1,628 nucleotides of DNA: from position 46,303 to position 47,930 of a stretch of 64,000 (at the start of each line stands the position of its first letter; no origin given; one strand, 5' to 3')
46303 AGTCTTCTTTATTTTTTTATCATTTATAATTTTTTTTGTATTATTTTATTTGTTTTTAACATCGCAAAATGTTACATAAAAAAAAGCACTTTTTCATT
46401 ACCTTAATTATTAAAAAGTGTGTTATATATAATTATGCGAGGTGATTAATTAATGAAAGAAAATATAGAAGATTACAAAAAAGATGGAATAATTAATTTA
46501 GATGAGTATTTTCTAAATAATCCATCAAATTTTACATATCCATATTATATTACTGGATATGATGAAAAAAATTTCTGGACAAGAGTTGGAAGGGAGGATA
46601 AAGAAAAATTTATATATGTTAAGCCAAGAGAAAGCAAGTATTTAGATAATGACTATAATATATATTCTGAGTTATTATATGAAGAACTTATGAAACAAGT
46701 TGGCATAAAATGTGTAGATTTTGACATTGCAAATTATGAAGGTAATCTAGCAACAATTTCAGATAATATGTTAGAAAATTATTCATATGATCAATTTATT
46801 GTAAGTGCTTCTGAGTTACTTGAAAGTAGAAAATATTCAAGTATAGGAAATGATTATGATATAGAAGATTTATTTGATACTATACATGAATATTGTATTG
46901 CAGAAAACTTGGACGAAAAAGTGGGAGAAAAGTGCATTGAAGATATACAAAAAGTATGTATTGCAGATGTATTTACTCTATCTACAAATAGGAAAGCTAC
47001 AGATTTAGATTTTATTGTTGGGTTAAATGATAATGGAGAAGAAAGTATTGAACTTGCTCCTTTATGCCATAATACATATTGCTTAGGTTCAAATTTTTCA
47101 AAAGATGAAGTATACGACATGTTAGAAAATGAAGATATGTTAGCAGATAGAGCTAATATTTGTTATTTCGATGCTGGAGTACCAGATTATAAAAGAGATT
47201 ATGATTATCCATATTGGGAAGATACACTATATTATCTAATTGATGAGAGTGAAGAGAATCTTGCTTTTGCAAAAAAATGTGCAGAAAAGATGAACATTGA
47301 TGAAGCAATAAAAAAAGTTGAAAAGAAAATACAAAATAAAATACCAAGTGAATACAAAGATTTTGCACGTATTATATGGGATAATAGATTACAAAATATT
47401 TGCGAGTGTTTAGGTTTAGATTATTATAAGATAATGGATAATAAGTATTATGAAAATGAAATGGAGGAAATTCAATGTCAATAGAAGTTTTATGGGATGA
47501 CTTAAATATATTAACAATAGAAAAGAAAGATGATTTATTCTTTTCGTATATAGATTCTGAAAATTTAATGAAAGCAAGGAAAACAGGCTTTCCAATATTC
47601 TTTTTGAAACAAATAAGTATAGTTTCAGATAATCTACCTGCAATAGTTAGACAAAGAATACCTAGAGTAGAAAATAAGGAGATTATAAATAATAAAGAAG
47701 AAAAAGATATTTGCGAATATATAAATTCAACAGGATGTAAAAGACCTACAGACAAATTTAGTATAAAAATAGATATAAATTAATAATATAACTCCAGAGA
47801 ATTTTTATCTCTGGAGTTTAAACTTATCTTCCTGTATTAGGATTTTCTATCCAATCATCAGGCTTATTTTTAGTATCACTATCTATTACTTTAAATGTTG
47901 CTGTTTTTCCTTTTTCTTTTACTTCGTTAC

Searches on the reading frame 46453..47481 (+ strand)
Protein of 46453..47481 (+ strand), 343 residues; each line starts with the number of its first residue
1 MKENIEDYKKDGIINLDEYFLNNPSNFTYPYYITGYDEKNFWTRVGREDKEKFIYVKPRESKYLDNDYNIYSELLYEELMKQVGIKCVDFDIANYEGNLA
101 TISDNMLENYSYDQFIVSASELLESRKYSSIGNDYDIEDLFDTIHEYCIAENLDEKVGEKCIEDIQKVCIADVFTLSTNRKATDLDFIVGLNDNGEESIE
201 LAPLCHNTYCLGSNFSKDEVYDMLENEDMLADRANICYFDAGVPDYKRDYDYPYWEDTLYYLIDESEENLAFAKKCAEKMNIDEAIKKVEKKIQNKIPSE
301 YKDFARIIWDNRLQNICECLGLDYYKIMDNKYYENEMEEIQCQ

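Call 3: search_protein_families(library=pfam, proteins=[window:46453-47481:+], max_evalue=1)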
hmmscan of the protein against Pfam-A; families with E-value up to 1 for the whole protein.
window:46453-47481:+ (343 aa): 3 families
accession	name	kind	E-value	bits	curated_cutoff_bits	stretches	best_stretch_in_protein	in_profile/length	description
PF09346.15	SMI1_KNR4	-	0.0084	17.2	25.4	1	283-324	4-52/125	SMI1 / KNR4 family (SUKH-1)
PF10467.15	Inhibitor_I48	-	0.11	12.8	21.3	1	164-204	91-131/142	Peptidase inhibitor clitocypin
PF08542.16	Rep_fac_C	-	0.25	12.2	23.6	0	131-165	30-65/88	Replication factor C C-terminal domain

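Call 4: search_protein_families(library=ncbifam, proteins=[window:46453-47481:+], max_evalue=1)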
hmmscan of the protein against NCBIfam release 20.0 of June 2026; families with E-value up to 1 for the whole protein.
window:46453-47481:+ (343 aa): 0 families

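Call 5: search_protein_families(library=padloc, proteins=[window:46453-47481:+], max_evalue=1)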
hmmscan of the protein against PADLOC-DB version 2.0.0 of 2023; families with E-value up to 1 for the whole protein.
window:46453-47481:+ (343 aa): 4 families
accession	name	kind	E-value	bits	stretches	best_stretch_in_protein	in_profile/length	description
PDLC04340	PDC-M03A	-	7e-14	50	1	33-314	17-270/280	-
PDLC04345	PDC-M03A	-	7e-06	23.5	1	40-227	23-209/302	-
PDLC04344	PDC-M03A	-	8.1e-06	23.5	1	39-129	25-105/305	-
PDLC04342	PDC-M03A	-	0.00097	16.8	1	38-126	23-107/299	-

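Call 69: search_protein_families(library=phrogs, proteins=[window:46453-47481:+], max_evalue=0.1)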
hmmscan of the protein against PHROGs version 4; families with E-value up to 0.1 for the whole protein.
window:46453-47481:+ (343 aa): 2 families
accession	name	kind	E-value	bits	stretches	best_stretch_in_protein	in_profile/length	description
phrog_8728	-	unknown function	0.0015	18.7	1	44-308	17-294/307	-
phrog_13792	-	unknown function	0.044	14.2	0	142-236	39-129/263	-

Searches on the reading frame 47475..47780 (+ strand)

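Call 3: search_protein_families(library=pfam, proteins=[window:47475-47780:+], max_evalue=1)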
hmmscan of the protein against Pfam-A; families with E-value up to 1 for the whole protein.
window:47475-47780:+ (102 aa): 0 families

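Call 4: search_protein_families(library=ncbifam, proteins=[window:47475-47780:+], max_evalue=1)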
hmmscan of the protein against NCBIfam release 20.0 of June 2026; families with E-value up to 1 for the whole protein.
window:47475-47780:+ (102 aa): 1 family
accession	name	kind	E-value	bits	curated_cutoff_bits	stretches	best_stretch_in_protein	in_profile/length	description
NF038275.1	Myrrnad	domain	0.013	15.3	40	1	43-101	9-66/81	MyrrNad domain-containing protein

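Call 5: search_protein_families(library=padloc, proteins=[window:47475-47780:+], max_evalue=1)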
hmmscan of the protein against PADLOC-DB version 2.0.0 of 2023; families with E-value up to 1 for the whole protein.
window:47475-47780:+ (102 aa): 0 families

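Call 69: search_protein_families(library=phrogs, proteins=[window:47475-47780:+], max_evalue=0.1)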
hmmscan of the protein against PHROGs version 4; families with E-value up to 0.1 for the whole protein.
window:47475-47780:+ (102 aa): 0 families
